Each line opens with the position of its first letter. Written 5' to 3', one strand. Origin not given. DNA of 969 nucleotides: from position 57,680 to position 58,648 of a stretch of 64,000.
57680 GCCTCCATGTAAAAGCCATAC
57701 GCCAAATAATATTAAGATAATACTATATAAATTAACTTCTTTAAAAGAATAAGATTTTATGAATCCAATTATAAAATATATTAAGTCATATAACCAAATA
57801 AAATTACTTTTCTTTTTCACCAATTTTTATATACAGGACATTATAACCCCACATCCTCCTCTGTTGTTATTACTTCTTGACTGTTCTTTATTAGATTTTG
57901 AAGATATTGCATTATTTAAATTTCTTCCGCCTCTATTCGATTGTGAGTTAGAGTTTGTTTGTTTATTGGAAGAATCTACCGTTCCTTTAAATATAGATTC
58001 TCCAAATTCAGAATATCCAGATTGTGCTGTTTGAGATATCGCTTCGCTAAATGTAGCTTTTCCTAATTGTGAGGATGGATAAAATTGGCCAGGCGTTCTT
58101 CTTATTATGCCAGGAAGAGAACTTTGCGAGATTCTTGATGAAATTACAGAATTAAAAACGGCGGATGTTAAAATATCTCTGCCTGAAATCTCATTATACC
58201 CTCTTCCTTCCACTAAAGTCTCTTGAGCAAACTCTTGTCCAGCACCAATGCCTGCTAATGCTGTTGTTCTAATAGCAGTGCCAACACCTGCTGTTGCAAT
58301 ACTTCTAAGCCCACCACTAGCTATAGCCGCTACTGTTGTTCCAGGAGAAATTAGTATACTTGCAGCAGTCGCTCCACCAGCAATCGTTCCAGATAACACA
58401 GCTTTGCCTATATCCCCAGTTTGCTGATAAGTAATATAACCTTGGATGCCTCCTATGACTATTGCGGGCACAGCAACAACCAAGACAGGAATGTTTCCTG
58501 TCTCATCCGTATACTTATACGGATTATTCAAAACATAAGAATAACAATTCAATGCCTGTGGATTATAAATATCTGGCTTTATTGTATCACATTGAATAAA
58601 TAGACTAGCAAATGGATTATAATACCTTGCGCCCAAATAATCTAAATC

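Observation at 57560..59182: Glycine-zipper (GxxxG/AxxxG-rich) C-terminal toxin domains paired with small membrane immunity proteins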

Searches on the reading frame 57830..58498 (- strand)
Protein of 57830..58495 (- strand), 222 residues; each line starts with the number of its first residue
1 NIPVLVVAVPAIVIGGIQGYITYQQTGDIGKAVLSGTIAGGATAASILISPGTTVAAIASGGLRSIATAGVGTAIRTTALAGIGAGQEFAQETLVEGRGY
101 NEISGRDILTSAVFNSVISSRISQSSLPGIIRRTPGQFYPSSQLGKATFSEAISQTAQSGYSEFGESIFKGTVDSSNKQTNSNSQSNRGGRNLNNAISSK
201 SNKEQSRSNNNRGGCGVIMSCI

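Call 11: find_homologous_proteins(query=window:57830-58495:-, max_evalue=0.01)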
Query seq(222 aa): 1643 candidates shared short words with the query, none scored E <= 0.01.

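Call 22: search_protein_representatives(protein=window:57830-58495:-)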
Query: 222 residues. Proteins with E-value up to 0.001 (for the whole library): 9; up to 1e-10: 7; up to 1e-30: 1. The best 9 are listed.
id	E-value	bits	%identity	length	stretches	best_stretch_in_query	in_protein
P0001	1.0e-129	446.7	100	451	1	1-222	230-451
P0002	6.7e-25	104.6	42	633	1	8-182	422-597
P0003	5.8e-24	101.5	44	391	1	3-221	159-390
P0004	1.1e-19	87.5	42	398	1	2-187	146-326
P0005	5.9e-15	72.1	40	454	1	1-172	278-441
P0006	1.4e-13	67.6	39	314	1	2-221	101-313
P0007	6.7e-12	62.1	48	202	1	86-172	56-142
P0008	4.7e-09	52.9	41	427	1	3-167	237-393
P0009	8.7e-04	35.7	34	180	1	60-202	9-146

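Call 27: find_homologous_proteins(query=A3, max_evalue=0.001)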
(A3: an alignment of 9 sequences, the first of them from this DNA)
Query A3 (9 sequences) (223 aa, profile of the alignment): 2 proteins with E <= 0.001 among 8000 candidates.
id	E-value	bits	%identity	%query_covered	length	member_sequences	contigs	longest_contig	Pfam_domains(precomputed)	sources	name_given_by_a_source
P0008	1.1e-58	216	35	94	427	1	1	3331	PF25023.2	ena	-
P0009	6.6e-40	155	28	64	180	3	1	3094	-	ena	-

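Call 28: find_encoding_contigs(protein=P0008, flank=3000, max_places=3)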
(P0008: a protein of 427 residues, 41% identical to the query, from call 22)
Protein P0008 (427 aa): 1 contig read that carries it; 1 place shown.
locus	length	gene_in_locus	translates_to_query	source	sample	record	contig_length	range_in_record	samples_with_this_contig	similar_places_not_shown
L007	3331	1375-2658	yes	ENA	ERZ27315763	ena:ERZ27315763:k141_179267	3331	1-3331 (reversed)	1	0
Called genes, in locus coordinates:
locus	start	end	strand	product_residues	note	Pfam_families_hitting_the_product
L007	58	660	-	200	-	-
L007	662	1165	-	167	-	-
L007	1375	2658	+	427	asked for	PF25023:TEN_YD-shell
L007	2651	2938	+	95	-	-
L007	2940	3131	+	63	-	-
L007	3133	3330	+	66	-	?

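Call 29: find_encoding_contigs(protein=P0009, flank=3000, max_places=3)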
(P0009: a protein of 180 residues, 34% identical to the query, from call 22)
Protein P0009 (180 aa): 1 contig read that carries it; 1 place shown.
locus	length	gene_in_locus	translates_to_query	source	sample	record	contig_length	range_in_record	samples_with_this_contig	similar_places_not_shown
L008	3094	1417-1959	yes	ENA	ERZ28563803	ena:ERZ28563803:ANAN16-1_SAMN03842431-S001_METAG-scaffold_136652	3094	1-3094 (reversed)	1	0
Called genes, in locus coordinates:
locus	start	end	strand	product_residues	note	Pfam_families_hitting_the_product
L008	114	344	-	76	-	-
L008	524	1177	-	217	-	-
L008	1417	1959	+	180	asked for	-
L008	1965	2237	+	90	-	-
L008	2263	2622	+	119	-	PF25023:TEN_YD-shell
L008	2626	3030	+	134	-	-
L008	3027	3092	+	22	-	?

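Call 30: find_encoding_contigs(protein=P0003, flank=3000, max_places=3)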
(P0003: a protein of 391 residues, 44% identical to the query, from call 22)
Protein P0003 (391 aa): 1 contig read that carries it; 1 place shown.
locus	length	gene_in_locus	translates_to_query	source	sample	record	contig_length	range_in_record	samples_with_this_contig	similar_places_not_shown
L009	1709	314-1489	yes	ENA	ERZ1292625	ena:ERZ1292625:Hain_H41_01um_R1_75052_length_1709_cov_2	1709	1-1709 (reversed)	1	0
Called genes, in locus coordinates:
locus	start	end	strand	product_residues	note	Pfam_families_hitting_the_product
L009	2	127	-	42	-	?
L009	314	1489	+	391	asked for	PF25023:TEN_YD-shell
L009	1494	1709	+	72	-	?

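Call 34: find_encoding_contigs(protein=P0006, flank=3000, max_places=3)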
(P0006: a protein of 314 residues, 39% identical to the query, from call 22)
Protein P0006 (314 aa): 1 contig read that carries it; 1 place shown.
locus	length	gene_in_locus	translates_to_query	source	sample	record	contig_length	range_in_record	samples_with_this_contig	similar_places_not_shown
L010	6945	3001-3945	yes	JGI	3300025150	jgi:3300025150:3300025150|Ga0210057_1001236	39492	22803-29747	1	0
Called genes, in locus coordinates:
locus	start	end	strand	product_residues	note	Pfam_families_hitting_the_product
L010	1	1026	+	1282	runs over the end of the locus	-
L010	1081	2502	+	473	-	PF25023:TEN_YD-shell (weak)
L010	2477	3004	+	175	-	-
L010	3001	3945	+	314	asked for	-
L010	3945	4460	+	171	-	-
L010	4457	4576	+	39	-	-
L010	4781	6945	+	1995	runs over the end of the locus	PF03534:SpvB (weak), PF05593:RHS_repeat (faint), PF25023:TEN_YD-shell (faint), PF01839:FG-GAP (faint), PF13517:FG-GAP_3, PF12256:TcdB_toxin_midN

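Call 35: find_encoding_contigs(protein=P0002, flank=3000, max_places=3)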
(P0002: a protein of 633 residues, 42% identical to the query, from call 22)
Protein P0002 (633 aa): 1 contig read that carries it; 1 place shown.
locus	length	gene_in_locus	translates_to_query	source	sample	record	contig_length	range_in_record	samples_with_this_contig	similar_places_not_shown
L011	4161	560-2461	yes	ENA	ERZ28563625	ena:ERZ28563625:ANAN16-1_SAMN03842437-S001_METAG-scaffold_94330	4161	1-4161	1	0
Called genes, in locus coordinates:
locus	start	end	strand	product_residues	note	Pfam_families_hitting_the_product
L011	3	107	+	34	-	?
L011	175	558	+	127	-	-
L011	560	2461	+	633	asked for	PF25023:TEN_YD-shell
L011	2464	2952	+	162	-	-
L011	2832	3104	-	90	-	-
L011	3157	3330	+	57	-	-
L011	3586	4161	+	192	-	?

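Call 38: find_encoding_contigs(protein=P0004, flank=3000, max_places=3)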
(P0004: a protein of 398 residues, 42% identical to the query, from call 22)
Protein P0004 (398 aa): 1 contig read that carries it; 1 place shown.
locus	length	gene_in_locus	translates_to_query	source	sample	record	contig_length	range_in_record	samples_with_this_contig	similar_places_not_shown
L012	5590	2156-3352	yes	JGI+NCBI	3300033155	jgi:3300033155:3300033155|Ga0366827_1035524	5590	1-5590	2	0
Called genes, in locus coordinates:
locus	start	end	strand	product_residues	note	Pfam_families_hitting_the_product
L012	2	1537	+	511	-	?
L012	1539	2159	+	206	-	PF14567:SUKH_5, PF09346:SMI1_KNR4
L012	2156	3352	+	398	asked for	-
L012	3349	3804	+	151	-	-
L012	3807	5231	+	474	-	PF03534:SpvB (weak)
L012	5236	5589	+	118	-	?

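Call 39: find_encoding_contigs(protein=P0005, flank=3000, max_places=3)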
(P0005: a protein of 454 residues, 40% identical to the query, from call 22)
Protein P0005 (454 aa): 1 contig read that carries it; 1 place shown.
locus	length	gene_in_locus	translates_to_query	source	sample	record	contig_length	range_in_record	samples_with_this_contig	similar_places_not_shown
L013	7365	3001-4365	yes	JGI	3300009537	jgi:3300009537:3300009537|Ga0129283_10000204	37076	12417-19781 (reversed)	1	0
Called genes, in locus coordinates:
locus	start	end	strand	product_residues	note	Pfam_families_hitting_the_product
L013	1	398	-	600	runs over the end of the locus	PF08439:Peptidase_M3_N, PF01432:Peptidase_M3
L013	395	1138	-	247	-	PF02754:CCG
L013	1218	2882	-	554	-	PF06418:CTP_synth_N, PF00117:GATase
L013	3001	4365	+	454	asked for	PF05593:RHS_repeat (faint), PF25023:TEN_YD-shell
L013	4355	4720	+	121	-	-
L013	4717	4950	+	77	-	-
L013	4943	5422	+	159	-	-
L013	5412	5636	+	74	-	-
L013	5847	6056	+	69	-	-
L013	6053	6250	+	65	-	-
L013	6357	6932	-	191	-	PF01641:SelR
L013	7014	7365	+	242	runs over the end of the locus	PF09997:DUF2238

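Call 40: find_encoding_contigs(protein=P0007, flank=3000, max_places=3)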
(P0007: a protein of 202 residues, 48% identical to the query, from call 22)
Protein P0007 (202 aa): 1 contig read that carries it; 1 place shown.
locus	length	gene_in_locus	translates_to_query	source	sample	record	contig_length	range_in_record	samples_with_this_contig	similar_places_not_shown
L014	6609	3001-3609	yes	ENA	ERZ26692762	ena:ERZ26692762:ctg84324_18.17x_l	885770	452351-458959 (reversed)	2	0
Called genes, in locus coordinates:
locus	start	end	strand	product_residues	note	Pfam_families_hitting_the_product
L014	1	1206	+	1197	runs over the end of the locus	PF13385:Laminin_G_3, PF02973:Sialidase (weak)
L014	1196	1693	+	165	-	PF24722:DUF7674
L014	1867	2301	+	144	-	-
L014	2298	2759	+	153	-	-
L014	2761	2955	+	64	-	-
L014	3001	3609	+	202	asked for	-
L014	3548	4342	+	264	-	-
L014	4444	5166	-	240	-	-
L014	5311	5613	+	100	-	-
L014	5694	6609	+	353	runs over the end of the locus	PF25023:TEN_YD-shell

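Call 53: search_protein_families(library=pfam, alignment_id=A3, max_evalue=5)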
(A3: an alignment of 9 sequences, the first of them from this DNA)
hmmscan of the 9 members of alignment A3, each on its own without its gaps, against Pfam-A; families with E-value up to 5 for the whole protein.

A. member 1, seq(223 aa): 0 families

B. families by the number of members that match (of 9 scanned): 4 families
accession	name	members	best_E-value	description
PF01925.25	TauE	1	0.0087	Sulfite exporter TauE/SafE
PF03419.18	Peptidase_U4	1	0.04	Sporulation factor SpoIIGA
PF10112.14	Halogen_Hydrol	1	0.064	5-bromo-4-chloroindolyl phosphate hydrolysis protein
PF07331.16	TctB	1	1.5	Tripartite tricarboxylate transporter TctB family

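Call 54: predict_structure(alignment_id=A3)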
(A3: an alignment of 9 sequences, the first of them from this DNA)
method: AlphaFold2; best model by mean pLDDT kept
length: 223 residues; sequences in the alignment: 9
mean_pLDDT: 42.8   pTM: 0.28
mean pLDDT of the five models: 42.8, 42.5, 41.7, 40.4, 34.7
residues with pLDDT >= 90: 0; 70-90: 7; 50-70: 39; < 50: 177
segments of 3 or more residues with pLDDT < 50: 1-3, 51-223
pLDDT, mean of each block of 10 residues (from residue 1): 50 68 69 64 62 38 31 37 40 36 40 41 39 36 36 34 35 36 32 37 39 44 37
secondary structure, 60 per line:
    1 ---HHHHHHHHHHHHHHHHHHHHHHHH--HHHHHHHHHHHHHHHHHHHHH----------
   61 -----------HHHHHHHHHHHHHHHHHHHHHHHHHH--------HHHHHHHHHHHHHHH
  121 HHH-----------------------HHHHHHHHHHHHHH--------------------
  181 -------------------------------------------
elements in order: H4-27 H30-50 H72-97 H106-123 H147-160

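Call 63: search_solved_structures(query=A3, max_evalue=10)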
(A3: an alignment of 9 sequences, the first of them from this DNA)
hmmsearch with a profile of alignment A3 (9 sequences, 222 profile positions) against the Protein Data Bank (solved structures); distinct sequences matched with E-value up to 10: 10.
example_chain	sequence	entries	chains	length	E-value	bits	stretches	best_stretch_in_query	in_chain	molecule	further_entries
1d7k_A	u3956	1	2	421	0.18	14.6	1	125-189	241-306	HUMAN ORNITHINE DECARBOXYLASE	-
9b8m_A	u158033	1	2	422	0.18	14.6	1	125-189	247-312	Ornithine decarboxylase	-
4zgy_A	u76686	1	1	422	0.18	14.6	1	125-189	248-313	Ornithine decarboxylase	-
7s3f_A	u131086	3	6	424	0.18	14.5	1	125-189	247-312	Ornithine decarboxylase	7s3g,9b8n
7u6p_A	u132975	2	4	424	0.18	14.5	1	125-189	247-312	Ornithine decarboxylase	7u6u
2on3_A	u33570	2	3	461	0.21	14.4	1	125-189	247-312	Ornithine decarboxylase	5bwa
2oo0_A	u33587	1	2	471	0.21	14.3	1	125-189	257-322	Ornithine decarboxylase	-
2d1c_A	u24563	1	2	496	0.29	13.9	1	23-115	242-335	Isocitrate dehydrogenase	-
7odc_A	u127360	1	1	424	1.1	12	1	124-186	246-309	PROTEIN (ORNITHINE DECARBOXYLASE)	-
9rnj_B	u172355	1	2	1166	2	11.1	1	12-83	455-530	Isoform 2 of Solute carrier family 12 member 5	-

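Call 96: find_encoding_contigs(protein=P0006, flank=10000, max_places=1)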
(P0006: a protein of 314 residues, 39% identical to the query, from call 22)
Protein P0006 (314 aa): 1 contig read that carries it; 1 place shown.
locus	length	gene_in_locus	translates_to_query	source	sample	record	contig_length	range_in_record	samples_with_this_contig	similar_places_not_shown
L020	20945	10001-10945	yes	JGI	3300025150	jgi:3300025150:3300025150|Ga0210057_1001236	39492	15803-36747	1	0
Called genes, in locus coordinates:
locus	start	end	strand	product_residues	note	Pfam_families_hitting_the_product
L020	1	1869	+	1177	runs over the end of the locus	PF13229:Beta_helix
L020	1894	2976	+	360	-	PF13884:Peptidase_S74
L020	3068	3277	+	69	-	PF04703:FaeA (weak)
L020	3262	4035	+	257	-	-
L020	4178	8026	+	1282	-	-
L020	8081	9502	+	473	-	PF25023:TEN_YD-shell (weak)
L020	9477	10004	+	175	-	-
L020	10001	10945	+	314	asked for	-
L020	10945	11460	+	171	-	-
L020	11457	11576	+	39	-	-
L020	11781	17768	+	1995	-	PF03534:SpvB (weak), PF05593:RHS_repeat (faint), PF25023:TEN_YD-shell (faint), PF01839:FG-GAP (faint), PF13517:FG-GAP_3, PF12256:TcdB_toxin_midN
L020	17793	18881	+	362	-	PF13884:Peptidase_S74 (weak)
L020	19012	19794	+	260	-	-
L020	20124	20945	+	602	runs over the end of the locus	-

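Call 97: find_encoding_contigs(protein=P0007, flank=10000, max_places=1)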
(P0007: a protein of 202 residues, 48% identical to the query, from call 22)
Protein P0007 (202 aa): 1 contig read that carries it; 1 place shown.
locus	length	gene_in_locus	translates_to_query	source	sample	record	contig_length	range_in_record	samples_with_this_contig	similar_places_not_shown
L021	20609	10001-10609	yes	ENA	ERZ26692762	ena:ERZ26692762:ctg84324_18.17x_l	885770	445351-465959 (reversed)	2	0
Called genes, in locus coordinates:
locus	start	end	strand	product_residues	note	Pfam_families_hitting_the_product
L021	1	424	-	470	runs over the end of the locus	PF13385:Laminin_G_3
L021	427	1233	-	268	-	PF01944:SpoIIM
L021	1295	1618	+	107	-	-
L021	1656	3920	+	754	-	-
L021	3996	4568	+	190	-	-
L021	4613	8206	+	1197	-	PF13385:Laminin_G_3, PF02973:Sialidase (weak)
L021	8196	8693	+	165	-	PF24722:DUF7674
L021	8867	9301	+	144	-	-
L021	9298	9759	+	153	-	-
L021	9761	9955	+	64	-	-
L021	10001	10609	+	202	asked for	-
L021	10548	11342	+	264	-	-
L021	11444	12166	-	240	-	-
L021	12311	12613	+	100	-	-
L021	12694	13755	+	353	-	PF25023:TEN_YD-shell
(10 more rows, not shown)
